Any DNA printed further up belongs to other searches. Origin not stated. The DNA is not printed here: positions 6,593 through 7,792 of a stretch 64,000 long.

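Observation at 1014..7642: Self-contained sigma-54 circuit: PhnD-like lipoprotein, kinase and NtrC-type activator aimed at a YceI-porin-YceI operon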

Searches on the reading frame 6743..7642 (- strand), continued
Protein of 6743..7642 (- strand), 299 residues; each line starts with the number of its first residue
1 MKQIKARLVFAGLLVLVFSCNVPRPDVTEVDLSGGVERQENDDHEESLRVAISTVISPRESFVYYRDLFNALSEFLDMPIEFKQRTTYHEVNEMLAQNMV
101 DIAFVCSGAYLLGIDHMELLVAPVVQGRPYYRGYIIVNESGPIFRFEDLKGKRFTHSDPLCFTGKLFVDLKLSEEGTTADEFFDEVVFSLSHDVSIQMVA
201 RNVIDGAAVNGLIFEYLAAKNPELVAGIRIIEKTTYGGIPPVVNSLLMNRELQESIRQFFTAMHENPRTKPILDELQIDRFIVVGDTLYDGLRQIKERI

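Call 30: find_homologous_proteins(query=window:6743-7642:-)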
Query window:6743-7642:- (299 aa): 123 proteins with E <= 0.001 among 1361 candidates; the best 120 are listed.
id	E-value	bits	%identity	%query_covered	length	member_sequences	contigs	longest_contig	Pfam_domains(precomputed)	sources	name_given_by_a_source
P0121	7.2e-188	641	97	100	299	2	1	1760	PF12974.13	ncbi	-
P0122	3.0e-140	485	72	100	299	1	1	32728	PF12974.13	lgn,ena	-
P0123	4.9e-114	399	62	94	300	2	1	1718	PF12974.13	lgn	-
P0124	3.2e-112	393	65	93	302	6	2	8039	PF12974.13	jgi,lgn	-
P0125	2.1e-111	390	62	95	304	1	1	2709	PF12974.13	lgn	-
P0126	3.0e-111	390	59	99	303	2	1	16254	PF12974.13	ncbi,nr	ncbi:MAG: PhnD/SsuA/transferrin family substrate-binding protein [Bacteroidales bacterium]|nr:PhnD/S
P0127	6.1e-111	389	58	100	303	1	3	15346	PF12974.13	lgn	-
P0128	1.1e-110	388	60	98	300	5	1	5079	PF12974.13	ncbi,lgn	-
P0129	4.3e-109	382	60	97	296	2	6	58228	PF12974.13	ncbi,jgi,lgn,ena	-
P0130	5.0e-109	382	60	95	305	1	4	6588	PF12974.13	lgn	-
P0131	5.3e-109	382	59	98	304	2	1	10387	PF12974.13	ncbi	-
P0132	2.5e-108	380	60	96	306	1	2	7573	PF12974.13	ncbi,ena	-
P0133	3.4e-107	376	59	96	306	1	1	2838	PF12974.13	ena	-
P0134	4.4e-107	376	58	96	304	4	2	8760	PF12974.13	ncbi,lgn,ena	-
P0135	8.2e-107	375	60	97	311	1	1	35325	PF12974.13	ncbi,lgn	-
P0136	1.1e-106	375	59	97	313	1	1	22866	PF12974.13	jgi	jgi:phosphonate transport system substrate-binding protein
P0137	1.0e-105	371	58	99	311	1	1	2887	PF12974.13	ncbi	-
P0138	4.0e-104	366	55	100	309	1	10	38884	PF12974.13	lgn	-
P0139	1.2e-103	365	57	94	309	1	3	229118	PF12974.13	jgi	jgi:phosphonate transport system substrate-binding protein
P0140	3.7e-103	363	56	96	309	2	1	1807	PF12974.13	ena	-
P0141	4.2e-103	363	58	97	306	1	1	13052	PF12974.13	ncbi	-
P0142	9.4e-103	362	57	93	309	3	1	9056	PF12974.13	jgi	jgi:phosphonate transport system substrate-binding protein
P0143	4.1e-102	360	55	100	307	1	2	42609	PF12974.13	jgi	jgi:phosphonate transport system substrate-binding protein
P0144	4.1e-102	360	56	95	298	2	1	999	PF12974.13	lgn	-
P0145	1.8e-101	357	56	93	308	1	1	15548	PF12974.13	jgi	-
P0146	3.2e-101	357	56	94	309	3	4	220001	PF12974.13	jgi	jgi:phosphonate transport system substrate-binding protein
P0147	9.7e-101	355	52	99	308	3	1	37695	PF09084.17,PF12974.13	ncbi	-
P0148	1.5e-100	354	56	95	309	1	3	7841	PF12974.13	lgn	-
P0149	1.0e-99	352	53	99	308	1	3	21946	PF12974.13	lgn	-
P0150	2.7e-99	350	54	93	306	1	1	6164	PF12974.13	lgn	-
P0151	1.3e-98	348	54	99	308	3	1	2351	PF12974.13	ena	-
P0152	3.2e-98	347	54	94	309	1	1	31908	PF12974.13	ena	-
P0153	7.5e-98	346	53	99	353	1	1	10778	PF12974.13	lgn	-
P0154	7.9e-98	345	57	92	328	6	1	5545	PF12974.13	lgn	-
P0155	5.2e-97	343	54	94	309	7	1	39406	PF12974.13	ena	-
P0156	2.6e-96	340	53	95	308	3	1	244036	PF12974.13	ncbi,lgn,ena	-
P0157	7.0e-96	339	53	94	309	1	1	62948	PF12974.13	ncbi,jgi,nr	ncbi:MAG: PhnD/SsuA/transferrin family substrate-binding protein [Bacteroides sp.]|jgi:phosphonate t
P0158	8.3e-96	339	51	100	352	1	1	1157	PF09084.17,PF12974.13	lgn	-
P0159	9.0e-96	339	59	83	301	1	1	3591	PF12974.13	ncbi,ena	-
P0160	1.2e-95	338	52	99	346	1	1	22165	PF12974.13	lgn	-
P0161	2.9e-95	337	53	97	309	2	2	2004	PF12974.13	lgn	-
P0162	9.3e-94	332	53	94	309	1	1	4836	PF12974.13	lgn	-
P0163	2.5e-92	327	52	94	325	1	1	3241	PF12974.13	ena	-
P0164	3.1e-85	304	47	95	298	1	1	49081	PF12974.13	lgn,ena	-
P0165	4.1e-84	300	48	98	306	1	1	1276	PF12974.13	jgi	jgi:phosphonate transport system substrate-binding protein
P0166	1.9e-83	298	47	97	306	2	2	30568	PF12974.13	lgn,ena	-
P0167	2.4e-83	298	48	97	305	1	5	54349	PF12974.13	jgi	jgi:phosphonate transport system substrate-binding protein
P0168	5.4e-82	294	47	96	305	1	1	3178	PF12974.13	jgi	jgi:phosphonate transport system substrate-binding protein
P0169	1.2e-81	292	47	96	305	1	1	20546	PF12974.13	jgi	jgi:phosphonate transport system substrate-binding protein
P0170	1.3e-81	292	47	97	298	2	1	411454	PF12974.13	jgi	jgi:phosphonate transport system substrate-binding protein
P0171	1.8e-81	292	47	96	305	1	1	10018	PF12974.13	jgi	jgi:phosphonate transport system substrate-binding protein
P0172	1.9e-81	292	47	95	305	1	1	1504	PF12974.13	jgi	jgi:phosphonate transport system substrate-binding protein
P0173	9.2e-81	289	47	95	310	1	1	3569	PF12974.13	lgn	-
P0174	1.2e-80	289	44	98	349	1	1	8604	PF12974.13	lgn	-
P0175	1.8e-79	285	46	95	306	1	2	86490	PF12974.13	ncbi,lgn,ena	ncbi:MAG: PhnD/SsuA/transferrin family substrate-binding protein [Bacteroidales bacterium]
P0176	2.3e-79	285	46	98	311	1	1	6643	PF12974.13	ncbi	-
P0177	1.3e-78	282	47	100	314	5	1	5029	PF12974.13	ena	-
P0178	2.2e-78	282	51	87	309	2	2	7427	PF12974.13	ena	-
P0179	2.9e-76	275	44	98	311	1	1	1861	PF12974.13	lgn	-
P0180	9.0e-75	270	45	95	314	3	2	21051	PF12974.13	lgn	-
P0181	1.5e-74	269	44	93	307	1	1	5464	PF12974.13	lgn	-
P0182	2.6e-74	268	42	98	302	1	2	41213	PF12974.13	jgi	jgi:phosphonate transport system substrate-binding protein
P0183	1.6e-73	266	47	89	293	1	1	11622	PF12974.13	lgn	-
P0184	2.7e-73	265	44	98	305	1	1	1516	PF12974.13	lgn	-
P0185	5.3e-73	264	47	94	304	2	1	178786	PF12974.13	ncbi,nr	ncbi:MAG: phosphate/phosphite/phosphonate ABC transporter substrate-binding protein [Flavobacteriace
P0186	4.0e-72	261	44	97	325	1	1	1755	PF12974.13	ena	-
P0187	2.5e-71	259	43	97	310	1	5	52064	PF12974.13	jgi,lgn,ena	-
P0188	8.5e-71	257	43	99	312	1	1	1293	PF12974.13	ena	-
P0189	1.1e-70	256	43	94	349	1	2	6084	PF12974.13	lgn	-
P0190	1.5e-70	256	44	98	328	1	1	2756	PF12974.13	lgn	-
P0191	2.4e-70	255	47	86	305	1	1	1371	PF12974.13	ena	-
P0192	8.7e-70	253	43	96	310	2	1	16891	PF12974.13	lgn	-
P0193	1.5e-69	253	42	100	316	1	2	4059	PF12974.13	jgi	jgi:phosphonate transport system substrate-binding protein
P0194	1.9e-69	252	44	95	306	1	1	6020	PF12974.13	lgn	-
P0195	5.4e-69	251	45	91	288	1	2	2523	PF12974.13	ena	-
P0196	1.6e-68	249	44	90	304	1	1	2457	PF12974.13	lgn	-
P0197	3.1e-68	248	48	83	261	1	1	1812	PF12974.13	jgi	jgi:phosphonate transport system substrate-binding protein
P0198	6.6e-68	247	42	98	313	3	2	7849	PF12974.13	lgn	-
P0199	7.3e-68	247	44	96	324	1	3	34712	PF12974.13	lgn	-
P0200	9.4e-68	247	44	96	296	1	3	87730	PF12974.13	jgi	jgi:phosphonate transport system substrate-binding protein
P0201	1.2e-67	247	41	94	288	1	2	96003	PF12974.13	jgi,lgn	jgi:phosphonate transport system substrate-binding protein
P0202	2.4e-67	245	41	96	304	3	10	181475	PF12974.13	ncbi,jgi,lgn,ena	-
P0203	8.3e-67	244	40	97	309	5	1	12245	PF12974.13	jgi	jgi:phosphate/phosphite/phosphonate ABC transporter binding protein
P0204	1.1e-66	243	43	95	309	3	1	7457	PF12974.13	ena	-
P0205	1.8e-66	243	43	84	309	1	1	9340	PF12974.13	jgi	jgi:phosphonate transport system substrate-binding protein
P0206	2.6e-66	242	43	96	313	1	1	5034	PF12974.13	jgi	jgi:phosphate/phosphite/phosphonate ABC transporter binding protein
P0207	3.4e-66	242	42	97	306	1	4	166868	PF12974.13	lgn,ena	-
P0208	1.0e-65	240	42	93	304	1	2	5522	PF12974.13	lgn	-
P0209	1.3e-65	240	42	93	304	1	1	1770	PF12974.13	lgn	-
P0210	1.3e-65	240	42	93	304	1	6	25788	PF12974.13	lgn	-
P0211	2.3e-65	239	41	97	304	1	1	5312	PF12974.13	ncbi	-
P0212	3.4e-65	238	41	97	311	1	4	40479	PF12974.13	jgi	jgi:phosphate/phosphite/phosphonate ABC transporter binding protein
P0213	2.8e-64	235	39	98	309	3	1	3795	PF12974.13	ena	-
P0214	7.4e-64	234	59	61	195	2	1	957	PF12974.13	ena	-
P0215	1.1e-63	233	39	99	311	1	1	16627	PF12974.13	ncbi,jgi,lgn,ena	-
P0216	2.7e-63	232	40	98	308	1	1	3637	PF12974.13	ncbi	-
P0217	1.7e-62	230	40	98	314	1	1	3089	PF12974.13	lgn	-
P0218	1.7e-62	230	44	84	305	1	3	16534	PF12974.13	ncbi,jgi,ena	jgi:phosphonate transport system substrate-binding protein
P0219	1.8e-62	229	45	84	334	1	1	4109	PF12974.13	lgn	-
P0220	7.8e-62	227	40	99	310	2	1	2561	PF09084.17,PF12974.13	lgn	-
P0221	1.2e-61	227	40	98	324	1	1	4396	PF12974.13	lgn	-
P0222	5.7e-61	225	44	84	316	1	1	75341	PF09084.17,PF12974.13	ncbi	ncbi:MAG: phosphate/phosphite/phosphonate ABC transporter substrate-binding protein [Calditrichia ba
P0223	6.8e-61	224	42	98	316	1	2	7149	PF12974.13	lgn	-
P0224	1.2e-60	223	39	94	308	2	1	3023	PF12974.13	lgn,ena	-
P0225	6.0e-60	221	41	96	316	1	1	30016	PF12974.13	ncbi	-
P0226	6.1e-60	221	41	92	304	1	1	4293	PF12974.13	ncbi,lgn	-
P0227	9.0e-60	221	45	87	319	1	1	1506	PF12974.13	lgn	-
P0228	4.6e-59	218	42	94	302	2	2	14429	PF12974.13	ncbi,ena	-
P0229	2.1e-58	216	43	83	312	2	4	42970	PF12974.13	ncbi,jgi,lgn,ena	-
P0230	3.8e-58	215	42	83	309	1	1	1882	PF12974.13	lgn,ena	-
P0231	1.3e-57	214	39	93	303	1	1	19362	PF12974.13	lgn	-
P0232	7.1e-57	211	40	82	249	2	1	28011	PF12974.13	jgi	-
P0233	1.6e-56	210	39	95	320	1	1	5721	PF12974.13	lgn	-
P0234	6.5e-56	208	42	87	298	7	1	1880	PF12974.13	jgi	-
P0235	6.0e-55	205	35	93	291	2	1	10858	PF12974.13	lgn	-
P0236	3.5e-54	202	38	95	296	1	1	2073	PF12974.13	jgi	-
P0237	1.3e-53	200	38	98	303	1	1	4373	PF12974.13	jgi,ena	-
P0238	3.6e-53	199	42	84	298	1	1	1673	PF12974.13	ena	-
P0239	6.2e-52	195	38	96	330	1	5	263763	PF12974.13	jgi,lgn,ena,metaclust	metaclust:\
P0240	1.8e-49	187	36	98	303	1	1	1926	PF12974.13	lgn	-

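Call 33: find_encoding_contigs(protein=P0185, flank=9000, max_places=1)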
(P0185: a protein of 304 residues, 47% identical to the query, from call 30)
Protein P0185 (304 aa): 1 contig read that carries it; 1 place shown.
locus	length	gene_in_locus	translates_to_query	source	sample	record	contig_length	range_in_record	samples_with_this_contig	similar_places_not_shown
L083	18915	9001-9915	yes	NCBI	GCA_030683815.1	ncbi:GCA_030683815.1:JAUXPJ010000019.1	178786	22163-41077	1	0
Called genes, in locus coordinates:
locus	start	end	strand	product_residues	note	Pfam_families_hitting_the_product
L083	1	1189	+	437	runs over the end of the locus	PF14292:SusE, PF16411:SusF_SusE (faint), PF22058:X25_BaPul_like (faint)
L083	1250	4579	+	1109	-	PF17957:Big_7 (weak), PF00128:Alpha-amylase, PF18962:Por_Secre_tail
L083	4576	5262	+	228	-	PF17963:Big_9 (faint), PF25788:Ig_Rha78A_N (faint), PF00041:fn3 (faint)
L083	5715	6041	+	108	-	PF12840:HTH_20, PF01022:HTH_5, PF12802:MarR_2 (weak)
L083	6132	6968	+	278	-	PF01135:PCMT, PF01209:Ubie_methyltran, PF06325:PrmA, PF13489:Methyltransf_23, PF13649:Methyltransf_25, PF13847:Methyltransf_31, PF08241:Methyltransf_11, PF08242:Methyltransf_12, +3 more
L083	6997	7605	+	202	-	-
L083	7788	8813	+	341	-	PF01758:SBF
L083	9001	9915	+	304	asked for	PF12974:Phosphonate-bd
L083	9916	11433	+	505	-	PF17203:sCache_3_2, PF00512:HisKA (weak), PF02518:HATPase_c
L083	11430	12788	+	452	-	PF00072:Response_reg, PF00158:Sigma54_activat, PF14532:Sigma54_activ_2, PF25601:AAA_lid_14, PF02954:HTH_8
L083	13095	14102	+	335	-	-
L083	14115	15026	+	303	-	PF12838:Fer4_7 (weak), PF13237:Fer4_10 (weak), PF13247:Fer4_11, PF12838:Fer4_7 (weak), PF13187:Fer4_9 (weak), PF00037:Fer4 (weak), PF12797:Fer4_2 (weak), PF13247:Fer4_11, +2 more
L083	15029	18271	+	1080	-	PF04879:Molybdop_Fe4S4 (weak), PF00384:Molybdopterin, PF01568:Molydop_binding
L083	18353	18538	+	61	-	PF02416:TatA_B_E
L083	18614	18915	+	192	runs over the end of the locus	-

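Call 34: find_encoding_contigs(protein=P0222, flank=9000, max_places=1)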
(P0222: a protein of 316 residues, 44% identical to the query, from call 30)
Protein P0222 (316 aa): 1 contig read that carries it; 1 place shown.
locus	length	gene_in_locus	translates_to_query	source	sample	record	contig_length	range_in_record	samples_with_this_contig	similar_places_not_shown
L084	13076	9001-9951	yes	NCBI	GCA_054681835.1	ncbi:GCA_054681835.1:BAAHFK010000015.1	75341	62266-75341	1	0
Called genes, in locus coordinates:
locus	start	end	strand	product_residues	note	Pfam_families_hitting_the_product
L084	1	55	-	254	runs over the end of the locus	PF23023:Anti-Pycsar_Apyc1, PF00753:Lactamase_B, PF12706:Lactamase_B_2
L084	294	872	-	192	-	PF00156:Pribosyltran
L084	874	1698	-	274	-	PF00215:OMPdecase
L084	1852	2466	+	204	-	PF00440:TetR_N, PF13977:TetR_C_6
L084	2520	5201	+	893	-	PF03176:MMPL, PF12349:Sterol-sensing (faint), PF03176:MMPL, PF02355:SecD_SecF_C, PF02460:Patched (weak)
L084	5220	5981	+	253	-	PF07044:DUF1329 (weak), PF03888:MucB_RseB (weak), PF17131:TP_0789-like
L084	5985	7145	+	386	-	-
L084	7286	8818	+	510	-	PF00171:Aldedh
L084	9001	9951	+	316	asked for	PF12974:Phosphonate-bd, PF09084:NMT1 (weak)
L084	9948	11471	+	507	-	PF00672:HAMP (faint), PF00512:HisKA, PF02518:HATPase_c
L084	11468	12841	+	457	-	PF00072:Response_reg, PF00158:Sigma54_activat, PF14532:Sigma54_activ_2, PF07728:AAA_5 (weak), PF25601:AAA_lid_14, PF02954:HTH_8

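Call 35: find_encoding_contigs(protein=P0239, flank=9000, max_places=1)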
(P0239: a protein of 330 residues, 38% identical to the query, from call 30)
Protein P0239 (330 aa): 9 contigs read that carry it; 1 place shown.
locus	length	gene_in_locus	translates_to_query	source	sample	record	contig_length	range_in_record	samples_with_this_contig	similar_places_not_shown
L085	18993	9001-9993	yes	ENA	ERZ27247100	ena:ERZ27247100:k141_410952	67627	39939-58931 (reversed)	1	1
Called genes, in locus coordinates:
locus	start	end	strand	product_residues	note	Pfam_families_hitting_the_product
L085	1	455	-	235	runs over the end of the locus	PF00005:ABC_tran, PF02463:SMC_N (faint), PF13304:AAA_21 (faint)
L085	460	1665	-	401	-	PF12704:MacB_PCD, PF02687:FtsX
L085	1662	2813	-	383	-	PF25917:BSH_RND, PF25989:YknX_C (weak)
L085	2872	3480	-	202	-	PF00440:TetR_N, PF17932:TetR_C_24 (weak)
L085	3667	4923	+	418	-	PF09699:Paired_CXXCH_1 (faint), PF14522:Cytochrome_C7 (faint), PF14537:Cytochrom_c3_2 (faint), PF22113:Mtrc-MtrF_II-IV_dom (faint), PF13435:Cytochrome_C554 (weak), PF13447:Multi-haem_cyto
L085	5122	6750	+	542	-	PF03063:Prismane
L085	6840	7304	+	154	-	PF03264:Cytochrom_NNT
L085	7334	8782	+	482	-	PF02335:Cytochrom_C552, PF14522:Cytochrome_C7 (faint)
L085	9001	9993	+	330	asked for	PF12974:Phosphonate-bd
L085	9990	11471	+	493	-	PF08448:PAS_4 (weak), PF13426:PAS_9, PF08447:PAS_3, PF00990:GGDEF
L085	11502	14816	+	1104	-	PF02743:dCache_1, PF08448:PAS_4 (faint), PF17201:Cache_3-Cache_2, PF08447:PAS_3, PF00989:PAS (weak), PF00512:HisKA, PF02518:HATPase_c, PF00072:Response_reg, +2 more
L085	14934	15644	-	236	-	PF07238:PilZ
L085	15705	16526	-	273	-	PF08668:HDOD, PF01966:HD (weak)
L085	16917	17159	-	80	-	-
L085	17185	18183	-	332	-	PF02463:SMC_N (weak), PF13476:AAA_23 (weak), PF00005:ABC_tran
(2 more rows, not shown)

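Call 36: find_encoding_contigs(protein=P0202, flank=9000, max_places=1)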
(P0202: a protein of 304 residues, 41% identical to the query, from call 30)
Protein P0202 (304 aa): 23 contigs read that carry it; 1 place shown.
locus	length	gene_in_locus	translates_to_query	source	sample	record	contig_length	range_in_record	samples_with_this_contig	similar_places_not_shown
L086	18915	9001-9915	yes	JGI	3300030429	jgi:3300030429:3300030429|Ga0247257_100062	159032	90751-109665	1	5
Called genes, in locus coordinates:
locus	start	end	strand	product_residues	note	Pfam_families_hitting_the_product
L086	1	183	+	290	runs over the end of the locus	PF00892:EamA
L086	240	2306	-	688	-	PF00675:Peptidase_M16, PF05193:Peptidase_M16_C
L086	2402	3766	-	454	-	PF00675:Peptidase_M16, PF05193:Peptidase_M16_C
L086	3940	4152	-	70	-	-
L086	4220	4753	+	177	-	PF00829:Ribosomal_L21p, PF07498:Rho_N, PF12949:HeH (faint)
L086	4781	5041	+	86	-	PF01016:Ribosomal_L27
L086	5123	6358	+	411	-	PF04413:Glycos_transf_N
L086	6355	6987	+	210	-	PF00027:cNMP_binding, PF13545:HTH_Crp_2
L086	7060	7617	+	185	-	PF04143:Sulf_transp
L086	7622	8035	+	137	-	PF20398:DUF6691, PF04143:Sulf_transp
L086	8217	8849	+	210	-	PF13545:HTH_Crp_2 (faint)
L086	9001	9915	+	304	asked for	PF12974:Phosphonate-bd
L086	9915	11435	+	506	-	PF00512:HisKA (weak), PF02518:HATPase_c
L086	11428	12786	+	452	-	PF00072:Response_reg, PF00158:Sigma54_activat, PF14532:Sigma54_activ_2, PF25601:AAA_lid_14, PF02954:HTH_8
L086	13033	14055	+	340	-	-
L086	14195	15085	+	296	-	PF13187:Fer4_9 (faint), PF12838:Fer4_7 (weak), PF13247:Fer4_11, PF00037:Fer4, PF12797:Fer4_2 (weak), PF12837:Fer4_6, PF13237:Fer4_10, PF13247:Fer4_11 (weak), +1 more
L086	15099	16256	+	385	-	PF03916:NrfD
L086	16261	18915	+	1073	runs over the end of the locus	PF04879:Molybdop_Fe4S4 (weak), PF00384:Molybdopterin, PF01568:Molydop_binding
